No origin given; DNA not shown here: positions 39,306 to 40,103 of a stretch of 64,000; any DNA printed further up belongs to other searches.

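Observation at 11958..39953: Sulfate/sulfate-ester island saturated with DUF1269-like glycine-zipper proteins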

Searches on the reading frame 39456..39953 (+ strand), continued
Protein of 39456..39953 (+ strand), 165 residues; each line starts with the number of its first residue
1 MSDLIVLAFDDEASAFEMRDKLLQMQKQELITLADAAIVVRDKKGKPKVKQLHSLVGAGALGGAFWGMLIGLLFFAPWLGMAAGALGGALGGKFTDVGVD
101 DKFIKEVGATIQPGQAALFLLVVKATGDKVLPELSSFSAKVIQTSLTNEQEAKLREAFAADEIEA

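Call 30: search_protein_families(library=pfam, max_evalue=0.001, proteins=[L012:15275-16288:-, L040:9277-9807:+, L032:10754-12520:+, L021:19573-20475:-, L057:10117-11352:+, L071:10784-12442:+, L050:15068-16786:+, L084:3838-5547:-, L068:7142-9394:-, L067:3952-4365:+])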
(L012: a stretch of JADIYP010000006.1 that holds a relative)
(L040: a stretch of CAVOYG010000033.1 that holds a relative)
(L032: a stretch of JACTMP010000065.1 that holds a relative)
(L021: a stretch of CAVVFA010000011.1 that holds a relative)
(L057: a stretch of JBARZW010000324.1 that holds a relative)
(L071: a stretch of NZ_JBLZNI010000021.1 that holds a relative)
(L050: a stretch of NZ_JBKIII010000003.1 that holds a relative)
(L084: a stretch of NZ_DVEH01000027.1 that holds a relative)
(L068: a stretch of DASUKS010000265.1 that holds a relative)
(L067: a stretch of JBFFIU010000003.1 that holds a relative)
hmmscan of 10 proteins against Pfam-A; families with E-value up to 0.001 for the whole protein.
L012:15275-16288:- (337 aa): 7 families
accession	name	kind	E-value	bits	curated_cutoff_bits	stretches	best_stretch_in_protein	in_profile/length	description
PF00005.33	ABC_tran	-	1.8e-25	90.6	25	1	45-202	2-137/137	ABC transporter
PF08352.17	oligo_HPY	-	5.1e-18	65.7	27.1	1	253-316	1-65/65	Oligopeptide/dipeptide transporter, C-terminal region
PF13304.12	AAA_21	-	1.2e-12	49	27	1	170-234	234-300/304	AAA domain, putative AbiEii toxin, Type IV TA system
PF02463.25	SMC_N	-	1.1e-08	35.3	40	1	54-245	24-210/220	RecF/RecN/SMC N terminal domain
PF13555.12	AAA_29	-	0.00017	21.7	27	1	45-79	13-47/61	P-loop containing region of AAA domain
PF13401.12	AAA_22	-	0.00023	21.9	27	1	55-86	6-33/130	AAA domain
PF13191.12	AAA_16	-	0.00089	20.2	32.6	0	56-81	26-51/167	AAA ATPase domain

L040:9277-9807:+ (176 aa): 1 family
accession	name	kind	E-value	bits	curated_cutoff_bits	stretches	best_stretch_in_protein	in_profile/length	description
PF03729.18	DUF308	-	6.3e-26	90.9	25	2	19-86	1-72/73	Short repeat of unknown function (DUF308)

L032:10754-12520:+ (589 aa): 7 families
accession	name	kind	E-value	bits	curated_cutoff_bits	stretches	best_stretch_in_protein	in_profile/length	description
PF08448.16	PAS_4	-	1.5e-19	70.7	23.1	1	138-243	2-110/110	PAS fold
PF00512.31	HisKA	-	2.3e-11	44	26.9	1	387-453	2-65/66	His Kinase A (phospho-acceptor) domain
PF13426.13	PAS_9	-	5.7e-09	36.6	27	1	268-364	6-102/103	PAS domain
PF13188.13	PAS_8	-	3.1e-08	33.7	21.8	1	253-307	1-55/65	PAS domain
PF02518.31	HATPase_c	-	4e-07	30.9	26.4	1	496-556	2-56/111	Histidine kinase-, DNA gyrase B-, and HSP90-like ATPase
PF08447.18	PAS_3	-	9.5e-07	29.4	25.6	0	279-337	4-64/89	PAS fold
PF00989.32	PAS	-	1.2e-06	28.9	22.6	0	254-333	2-81/113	PAS fold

L021:19573-20475:- (300 aa): 5 families
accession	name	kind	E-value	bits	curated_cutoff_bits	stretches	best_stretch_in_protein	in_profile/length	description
PF00069.31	Pkinase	-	1.8e-47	162.4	31.7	1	19-266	3-253/263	Protein kinase domain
PF07714.23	PK_Tyr_Ser-Thr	-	1.2e-33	117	23.1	1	20-264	4-248/258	Protein tyrosine and serine/threonine kinase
PF03109.22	ABC1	-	2.1e-07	30.8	22.9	1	58-176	116-224/244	ABC1 atypical kinase-like domain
PF01636.29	APH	-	3.6e-05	24.1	23.2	0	57-132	32-104/239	Phosphotransferase enzyme family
PF14531.12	Kinase-like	-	6.7e-05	22.7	25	0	134-224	160-257/289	Kinase-like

L057:10117-11352:+ (411 aa): 1 family
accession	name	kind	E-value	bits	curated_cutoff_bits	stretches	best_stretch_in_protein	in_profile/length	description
PF01594.21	AI-2E_transport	-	6.6e-48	164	34.3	1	31-364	6-320/327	AI-2E family transporter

L071:10784-12442:+ (552 aa): 1 family
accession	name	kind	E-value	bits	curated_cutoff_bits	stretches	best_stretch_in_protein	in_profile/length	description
PF07690.21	MFS_1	-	5.5e-36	124.6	33.4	1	32-446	2-347/347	Major Facilitator Superfamily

L050:15068-16786:+ (572 aa): 2 families
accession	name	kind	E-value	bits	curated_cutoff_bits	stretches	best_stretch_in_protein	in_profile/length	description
PF00916.26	Sulfate_transp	-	9e-93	311.5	23.2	1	32-399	1-379/380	Sulfate permease family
PF01740.26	STAS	-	2.8e-14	53.2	22.6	1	452-556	2-103/106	STAS domain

L084:3838-5547:- (569 aa): 1 family
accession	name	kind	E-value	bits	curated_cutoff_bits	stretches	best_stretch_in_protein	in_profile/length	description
PF03109.22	ABC1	-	3e-82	275.8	22.9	1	106-348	2-241/244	ABC1 atypical kinase-like domain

L068:7142-9394:- (750 aa): 6 families
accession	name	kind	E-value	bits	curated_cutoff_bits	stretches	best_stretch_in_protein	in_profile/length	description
PF08448.16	PAS_4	-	3e-15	56.8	23.1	0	597-660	41-107/110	PAS fold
PF13188.13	PAS_8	-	1.8e-14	53.4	21.8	0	295-332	3-43/65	PAS domain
PF00196.25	GerE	-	3.9e-14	52.5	23.5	1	688-738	3-53/57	Bacterial regulatory proteins, luxR family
PF00989.32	PAS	-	1.3e-12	48.2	22.6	1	295-398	3-110/113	PAS fold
PF13426.13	PAS_9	-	1.4e-06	28.9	27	0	197-256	12-78/103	PAS domain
PF08447.18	PAS_3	-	2.5e-06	28.1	25.6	0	315-390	2-80/89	PAS fold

L067:3952-4365:+ (137 aa): 1 family
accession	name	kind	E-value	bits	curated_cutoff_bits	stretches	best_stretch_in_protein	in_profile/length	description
PF09851.14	SHOCT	-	9e-11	41.6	27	1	108-135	1-28/28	Short C-terminal domain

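Call 31: search_protein_families(library=pfam, max_evalue=0.001, proteins=[L079:6028-7368:+, L086:8358-10715:+, L066:13019-15742:+, L079:13168-14415:-, L060:2253-2909:+, L075:14304-15254:+, L027:4574-5428:+, L032:345-1634:+, L077:7963-8355:-, L080:8583-9434:-])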
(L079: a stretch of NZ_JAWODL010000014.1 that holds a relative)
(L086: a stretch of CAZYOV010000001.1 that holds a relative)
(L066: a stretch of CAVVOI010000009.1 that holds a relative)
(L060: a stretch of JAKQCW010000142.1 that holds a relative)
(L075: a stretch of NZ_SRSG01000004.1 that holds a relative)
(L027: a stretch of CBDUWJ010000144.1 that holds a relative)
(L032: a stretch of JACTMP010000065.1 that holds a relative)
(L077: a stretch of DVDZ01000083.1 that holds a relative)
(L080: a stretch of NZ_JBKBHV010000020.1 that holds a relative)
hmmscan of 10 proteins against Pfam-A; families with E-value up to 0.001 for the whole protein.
L079:6028-7368:+ (446 aa): 1 family
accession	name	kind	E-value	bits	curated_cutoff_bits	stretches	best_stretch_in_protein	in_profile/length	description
PF04087.19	DUF389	-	1.1e-35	123.1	23.9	1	140-284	1-137/137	Domain of unknown function (DUF389)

L086:8358-10715:+ (785 aa): 2 families
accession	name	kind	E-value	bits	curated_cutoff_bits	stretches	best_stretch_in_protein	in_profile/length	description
PF00884.28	Sulfatase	-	4.1e-69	233.6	25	1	39-450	1-300/301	Sulfatase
PF16347.10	SGSH_C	-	7.1e-07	29.9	29.3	1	405-465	8-67/154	N-sulphoglucosamine sulphohydrolase, C-terminal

L066:13019-15742:+ (907 aa): 6 families
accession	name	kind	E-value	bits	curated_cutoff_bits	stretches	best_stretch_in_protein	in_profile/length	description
PF00689.26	Cation_ATPase_C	-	6e-57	192.7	27.3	1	728-899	1-175/175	Cation transporting ATPase, C-terminus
PF00122.25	E1-E2_ATPase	-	1.2e-53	181.8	28.1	1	111-305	2-181/181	E1-E2 ATPase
PF13246.12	Cation_ATPase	-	7.1e-24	84.1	21.7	1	385-483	1-90/91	Cation transport ATPase (P-type)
PF00690.31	Cation_ATPase_N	-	2.1e-22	79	20.4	1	3-71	1-69/69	Cation transporter/ATPase, N-terminus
PF00702.32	Hydrolase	-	2.3e-20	74.2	26.4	1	529-658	77-191/191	haloacid dehalogenase-like hydrolase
PF08282.18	Hydrolase_3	-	4.9e-05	23.6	20.9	0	640-684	205-248/255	haloacid dehalogenase-like hydrolase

L079:13168-14415:- (415 aa): 0 families

L060:2253-2909:+ (218 aa): 1 family
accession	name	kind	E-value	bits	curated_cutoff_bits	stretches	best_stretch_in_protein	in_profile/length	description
PF13886.12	TM7S3_TM198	-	2.4e-07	31.1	29.2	1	18-199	3-198/199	TM7S3/TM198-like domain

L075:14304-15254:+ (316 aa): 2 families
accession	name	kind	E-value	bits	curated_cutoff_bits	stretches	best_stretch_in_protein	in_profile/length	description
PF00924.24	MS_channel_2nd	-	9.5e-23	80.5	20.2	1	134-198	1-65/68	Mechanosensitive ion channel, beta-domain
PF21082.3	MS_channel_3rd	-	9.7e-09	36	21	1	207-291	1-88/88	Mechanosensitive ion channel MscS, C-terminal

L027:4574-5428:+ (284 aa): 0 families

L032:345-1634:+ (429 aa): 4 families
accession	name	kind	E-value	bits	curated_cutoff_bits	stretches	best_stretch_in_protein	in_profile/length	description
PF14522.11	Cytochrome_C7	-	2.5e-13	50.1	24.8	1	174-241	12-66/67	Cytochrome c7 and related cytochrome c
PF13435.11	Cytochrome_C554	-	1.2e-11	45.8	20.8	1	176-214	49-84/84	Cytochrome c554 and c-prime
PF14537.11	Cytochrom_c3_2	-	1.4e-11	45.1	25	0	204-283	4-68/79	Cytochrome c3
PF01391.23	Collagen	-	6.7e-06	26.2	27.2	1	29-62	19-52/60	Collagen triple helix repeat (20 copies)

L077:7963-8355:- (130 aa): 1 family
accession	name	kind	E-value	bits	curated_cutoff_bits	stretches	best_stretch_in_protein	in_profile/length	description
PF00111.32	Fer2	-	1.1e-18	67.4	21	1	25-93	7-76/77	2Fe-2S iron-sulfur cluster binding domain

L080:8583-9434:- (283 aa): 1 family
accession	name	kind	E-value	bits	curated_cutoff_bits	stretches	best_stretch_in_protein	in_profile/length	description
PF00459.30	Inositol_P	-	4.6e-75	253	27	1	14-267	3-265/271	Inositol monophosphatase family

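Call 32: predict_structure(alignment_id=A4)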
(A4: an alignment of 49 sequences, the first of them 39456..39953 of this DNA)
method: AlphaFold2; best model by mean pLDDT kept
length: 165 residues; sequences in the alignment: 49
mean_pLDDT: 68.9   pTM: 0.65
mean pLDDT of the five models: 68.9, 68.1, 67.5, 66.3, 63.2
residues with pLDDT >= 90: 0; 70-90: 92; 50-70: 49; < 50: 24
segments of 3 or more residues with pLDDT < 50: 77-93, 160-165
pLDDT, mean of each block of 10 residues (from residue 1): 82 85 81 81 77 57 66 58 42 56 76 84 71 69 76 60 32
secondary structure, 60 per line:
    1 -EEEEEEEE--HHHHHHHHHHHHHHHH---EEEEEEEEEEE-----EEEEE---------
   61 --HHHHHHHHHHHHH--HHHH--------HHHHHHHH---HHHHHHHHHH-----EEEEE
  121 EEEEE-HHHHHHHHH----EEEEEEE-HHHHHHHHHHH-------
elements in order: E2-9 H12-27 E31-41 E47-51 H63-75 H78-81 H90-97 H101-110 E116-125 H127-135 E140-146 H148-158

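Call 35: fold_search(model_id=the predicted structure, library=pdb)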
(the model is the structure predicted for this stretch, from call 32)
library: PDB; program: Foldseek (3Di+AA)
matches with E <= 10: 683; with E <= 0.001: 0
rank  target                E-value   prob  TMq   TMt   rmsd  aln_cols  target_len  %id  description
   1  9fqr_HX               2.9e-02  0.57  0.33  0.28   8.3       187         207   10  96-nm repeat of axonemal doublet microtubules from bovine sperm (released 2025-03-26)
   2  1vhf                  5.7e-02  0.89  0.35  0.54   7.5       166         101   13  Crystal structure of periplasmic divalent cation tolerance protein (released 2003-12-30)
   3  1xqi_A                7.3e-02  0.28  0.31  0.29  12.3       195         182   11  Crystal Structure Analysis of an NDP kinase from Pyrobaculum aerophilum (released 2005-09-20)
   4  2uuu_D                9.4e-02  0.75  0.38  0.14   7.5       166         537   11  alkyldihydroxyacetonephosphate synthase in P212121 (released 2007-06-26)
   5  4di6_A                1.0e-01  0.51  0.26  0.26   6.3       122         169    6  crystal structure of nucleoside-diphosphate kinase from Borrelia burgdorferi (released 2012-02-08)
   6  1kr4                  1.1e-01  0.72  0.32  0.46   8.5       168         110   12  Structure Genomics, Protein TM1056, cutA (released 2002-08-14)
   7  1o5j                  1.1e-01  0.77  0.35  0.52   8.1       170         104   13  Crystal structure of Periplasmic divalent cation tolerance protein (TM1056) from Thermotoga maritima at 1.95 A resolutio (released 2003-09-30)
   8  3opk_A                1.3e-01  0.85  0.35  0.53   6.3       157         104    9  Crystal structure of divalent-cation tolerance protein CutA from Salmonella enterica subsp. enterica serovar Typhimuri (released 2010-10-06)
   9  8t6c_H                1.3e-01  0.69  0.34  0.51   8.3       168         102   11  Crystal structure of T33-18.2: Deep-learning sequence design of co-assembling tetrahedron protein nanoparticles (released 2024-04-24)
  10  2uuu_C                1.4e-01  0.72  0.42  0.16   5.5       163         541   12  alkyldihydroxyacetonephosphate synthase in P212121 (released 2007-06-26)
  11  6aes_A                1.4e-01  0.28  0.32  0.35   7.3       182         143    9  Crystal structure of Nucleoside diphosphate kinase from Pseudomonas aeruginosa at 3.55 A resolution. (released 2018-09-12)
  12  3ah6_D                1.5e-01  0.82  0.35  0.53   6.2       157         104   10  Remarkable improvement of the heat stability of CutA1 from E.coli by rational protein designing (released 2010-08-11)
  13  4y6i_D                1.5e-01  0.57  0.31  0.47   9.0       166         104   11  Crystal structure of E.coli CutA1 E61V/C16A/C39A/C79A mutation (released 2015-09-23)
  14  5x00_B                1.5e-01  0.57  0.34  0.46   6.7       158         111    8  Nucleoside Diphosphate Kinase from Vibrio cholerae is a Thermolabile Type II tetramer (released 2018-01-31)
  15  4y6i_A                1.6e-01  0.66  0.34  0.52   7.8       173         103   11  Crystal structure of E.coli CutA1 E61V/C16A/C39A/C79A mutation (released 2015-09-23)
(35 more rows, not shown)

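Call 42: search_protein_families(library=ncbifam, max_evalue=0.00001, proteins=[window:39456-39953:+])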
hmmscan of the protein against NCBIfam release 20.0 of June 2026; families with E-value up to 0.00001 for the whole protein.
window:39456-39953:+ (165 aa): 0 families

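Call 53: search_solved_structures(query=A4, max_evalue=1)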
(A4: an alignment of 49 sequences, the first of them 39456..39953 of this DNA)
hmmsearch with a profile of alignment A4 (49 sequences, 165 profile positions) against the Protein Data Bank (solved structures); distinct sequences matched with E-value up to 1: 6.
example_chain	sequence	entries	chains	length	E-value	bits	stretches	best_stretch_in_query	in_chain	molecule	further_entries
2eyu_A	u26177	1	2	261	0.33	13.9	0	11-37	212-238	twitching motility protein PilT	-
9l94_E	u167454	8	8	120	0.42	13.5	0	94-136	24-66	Large ribosomal subunit protein eL8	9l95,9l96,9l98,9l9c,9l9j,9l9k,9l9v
2gsz_A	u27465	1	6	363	0.68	12.8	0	11-37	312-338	twitching motility protein PilT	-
2ewv_A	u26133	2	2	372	0.71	12.8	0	11-37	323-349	twitching motility protein PilT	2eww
4o06_A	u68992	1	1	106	0.89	12.5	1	94-151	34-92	Probable 26S proteasome regulatory subunit p27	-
6vgb_A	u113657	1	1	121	0.91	12.4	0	63-137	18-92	De novo designed protein RO2_20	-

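Call 61: search_dna_similar(query=window:39456-39953:+, collection=plasmids, mode=protein, max_evalue=1e-8, max_rows=40, rows=spread)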
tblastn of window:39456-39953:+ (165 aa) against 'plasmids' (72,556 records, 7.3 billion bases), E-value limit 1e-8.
Records with a match: 120; places in all: 125; records where one place covers at least 80% of the query: 119.
Best place of each record, by identity: 60-80% 8; <60% 112.
By first word of the organism name: Sinorhizobium 49; Rhizobium 16; Haloarcula 4; Haloferax 4; Halorussus 3; Natribaculum 3; Leptolyngbya 3; Nostoc 3; Phyllobacterium 3; Paraburkholderia 3; and 20 more.
By predicted mobility (MOB-suite, as given by PLSDB): non-mobilizable 57; conjugative 55; mobilizable 8.
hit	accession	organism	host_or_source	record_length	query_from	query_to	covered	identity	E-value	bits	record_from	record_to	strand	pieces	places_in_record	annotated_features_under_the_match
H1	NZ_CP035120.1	Halorussus pelagicus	pure culture,salted brown alga Laminaria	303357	1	165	100%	63.0%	2e-54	191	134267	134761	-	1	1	DUF1269 domain-containing protein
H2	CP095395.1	Natribaculum longum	cell culture,saline soil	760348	1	165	100%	63.0%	1e-53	188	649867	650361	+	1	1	none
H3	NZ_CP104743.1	Haloferax lucentense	-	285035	1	163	99%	60.1%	4e-48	173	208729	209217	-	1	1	DUF1269 domain-containing protein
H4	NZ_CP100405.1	Haloarcula marina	cell culture,sediment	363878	1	163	99%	59.5%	1e-49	177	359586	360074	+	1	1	DUF1269 domain-containing protein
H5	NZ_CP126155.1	Halobaculum lipolyticum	cell culture,sediment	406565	1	163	99%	58.3%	3e-49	176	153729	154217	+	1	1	DUF1269 domain-containing protein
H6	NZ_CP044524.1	Halorussus halophilus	pure culture,marine solar saltern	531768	1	156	95%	57.7%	2e-50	179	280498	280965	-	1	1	DUF1269 domain-containing protein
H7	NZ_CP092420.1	Leptolyngbya boryana IU 594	-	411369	1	159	96%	54.1%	3e-40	150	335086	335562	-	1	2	DUF1269 domain-containing protein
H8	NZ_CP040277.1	Nostoc sp. C052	Blasia pusilla,pure culture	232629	1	162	98%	52.5%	6e-41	152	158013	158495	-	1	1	DUF1269 domain-containing protein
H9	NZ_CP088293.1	Phyllobacterium sp. T1018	Melilotus albus,Cell culture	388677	1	158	96%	51.3%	2e-37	142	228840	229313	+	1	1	DUF1269 domain-containing protein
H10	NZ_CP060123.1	Sphingobium yanoikuyae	Cell culture,soil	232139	1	165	100%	47.6%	5e-34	132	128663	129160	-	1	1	DUF1269 domain-containing protein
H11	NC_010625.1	Paraburkholderia phymatum STM815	-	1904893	1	158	96%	49.4%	6e-32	126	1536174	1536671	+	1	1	record has no annotation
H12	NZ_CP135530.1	Tardiphaga sp. 709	Astragalus inopinatus,cell culture,root ...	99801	1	159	96%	48.4%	1e-33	131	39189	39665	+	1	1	DUF1269 domain-containing protein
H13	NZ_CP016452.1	Sinorhizobium sp. RAC02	Microbial isolate,Algal phycosphere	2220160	1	159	96%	47.8%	4e-34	133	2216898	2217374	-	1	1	none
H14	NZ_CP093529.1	Shinella zoogloeoides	-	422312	1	158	96%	47.5%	4e-34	133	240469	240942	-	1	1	DUF1269 domain-containing protein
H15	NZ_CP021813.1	Sinorhizobium meliloti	Medicago truncatula,Single Cell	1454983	1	158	96%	46.8%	3e-33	130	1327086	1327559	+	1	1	none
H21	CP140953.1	Sinorhizobium meliloti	Medicago lupulina,whole organism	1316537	1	158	96%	45.6%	2e-32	127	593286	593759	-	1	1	DUF1269 domain-containing protein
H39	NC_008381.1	Rhizobium johnstonii 3841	-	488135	1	156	95%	38.5%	4e-21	96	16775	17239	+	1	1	DUF1269 domain-containing protein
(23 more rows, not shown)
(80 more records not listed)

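Call 62: get_annotated_region(hit=H21, flank=8000)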
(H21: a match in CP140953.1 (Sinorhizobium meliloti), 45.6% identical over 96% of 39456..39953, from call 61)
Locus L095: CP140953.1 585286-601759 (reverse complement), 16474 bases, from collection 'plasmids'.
description: Sinorhizobium meliloti strain ml47 plasmid pSymA, complete sequence
organism: Sinorhizobium meliloti (NCBI taxid 382)
taxonomy: Bacteria; Pseudomonadota; Alphaproteobacteria; Hyphomicrobiales; Rhizobiaceae; Sinorhizobium; Sinorhizobium meliloti
host: -; source: Medicago lupulina,whole organism; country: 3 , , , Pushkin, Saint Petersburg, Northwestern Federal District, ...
typing (MOB-suite, as given by PLSDB): conjugative; relaxase MOBQ; mating-pair formation MPF_T
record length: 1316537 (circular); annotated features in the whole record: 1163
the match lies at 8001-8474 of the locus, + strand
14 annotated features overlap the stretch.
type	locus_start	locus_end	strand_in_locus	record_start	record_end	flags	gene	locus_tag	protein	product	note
CDS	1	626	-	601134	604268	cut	-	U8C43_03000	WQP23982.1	multidrug efflux RND transporter permease subunit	-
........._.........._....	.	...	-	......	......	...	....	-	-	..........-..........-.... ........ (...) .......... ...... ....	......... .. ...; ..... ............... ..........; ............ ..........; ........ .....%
CDS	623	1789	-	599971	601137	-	-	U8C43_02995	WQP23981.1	efflux RND transporter periplasmic adaptor subunit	-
CDS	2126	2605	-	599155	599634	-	-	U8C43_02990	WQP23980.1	YqhA family protein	-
CDS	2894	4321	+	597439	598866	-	-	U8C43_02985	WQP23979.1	basic amino acid/polyamine antiporter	-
CDS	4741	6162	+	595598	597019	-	-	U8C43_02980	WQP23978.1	basic amino acid/polyamine antiporter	-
CDS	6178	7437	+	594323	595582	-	arcA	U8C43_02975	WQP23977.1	arginine deiminase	-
CDS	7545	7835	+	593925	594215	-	-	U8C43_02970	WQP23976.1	glycine zipper 2TM domain-containing protein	-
CDS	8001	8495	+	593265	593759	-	-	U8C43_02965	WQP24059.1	DUF1269 domain-containing protein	-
CDS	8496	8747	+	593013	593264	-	-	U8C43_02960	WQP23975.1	hypothetical protein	-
CDS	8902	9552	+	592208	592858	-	-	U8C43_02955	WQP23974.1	HdeD family acid-resistance protein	-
CDS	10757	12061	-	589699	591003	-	-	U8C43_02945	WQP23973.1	amidohydrolase family protein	-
CDS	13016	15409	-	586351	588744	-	-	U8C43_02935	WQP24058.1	cytochrome c3 family protein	-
CDS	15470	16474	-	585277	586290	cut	-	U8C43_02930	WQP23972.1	HAD family hydrolase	-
